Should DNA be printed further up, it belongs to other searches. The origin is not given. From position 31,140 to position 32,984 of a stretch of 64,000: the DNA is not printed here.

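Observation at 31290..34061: Periplasmic PDZ-like repeats fused through a polytopic membrane domain to GAF plus PP2C phosphatase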

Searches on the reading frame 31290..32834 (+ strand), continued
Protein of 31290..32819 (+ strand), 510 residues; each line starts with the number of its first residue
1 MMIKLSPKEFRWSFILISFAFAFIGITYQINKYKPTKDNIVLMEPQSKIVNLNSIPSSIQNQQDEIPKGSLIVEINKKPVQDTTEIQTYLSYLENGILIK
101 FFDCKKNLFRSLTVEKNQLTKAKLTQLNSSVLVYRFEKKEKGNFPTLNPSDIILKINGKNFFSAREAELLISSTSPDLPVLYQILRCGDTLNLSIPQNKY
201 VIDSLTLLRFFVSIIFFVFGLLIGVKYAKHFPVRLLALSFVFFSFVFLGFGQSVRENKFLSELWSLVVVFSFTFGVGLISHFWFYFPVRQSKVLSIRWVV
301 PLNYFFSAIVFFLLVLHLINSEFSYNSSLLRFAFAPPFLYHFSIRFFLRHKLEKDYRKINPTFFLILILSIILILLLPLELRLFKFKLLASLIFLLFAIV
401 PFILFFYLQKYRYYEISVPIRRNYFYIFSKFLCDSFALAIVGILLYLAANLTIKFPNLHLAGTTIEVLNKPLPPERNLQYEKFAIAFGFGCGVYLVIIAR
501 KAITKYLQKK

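Call 85: search_protein_families(library=pfam, proteins=[P0135], max_evalue=0.1)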
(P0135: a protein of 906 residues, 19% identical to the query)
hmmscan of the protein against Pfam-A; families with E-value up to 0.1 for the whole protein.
P0135 (906 aa): 6 families
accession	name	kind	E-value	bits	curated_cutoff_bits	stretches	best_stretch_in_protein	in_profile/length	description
PF17820.7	PDZ_6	-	5.6e-10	39.2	27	1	135-173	5-43/54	PDZ domain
PF00595.29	PDZ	-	2.4e-08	34.7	23.2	1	128-169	25-66/81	PDZ domain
PF13180.12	PDZ_2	-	4.5e-07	30.5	27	1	122-196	6-80/80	PDZ domain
PF01590.32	GAF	-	3.1e-05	24.9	22.4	1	526-655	1-132/133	GAF domain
PF13185.12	GAF_2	-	0.0028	18.3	28.6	1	613-657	93-136/136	GAF domain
PF13492.12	GAF_3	-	0.0038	18.1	27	1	527-658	2-129/129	GAF domain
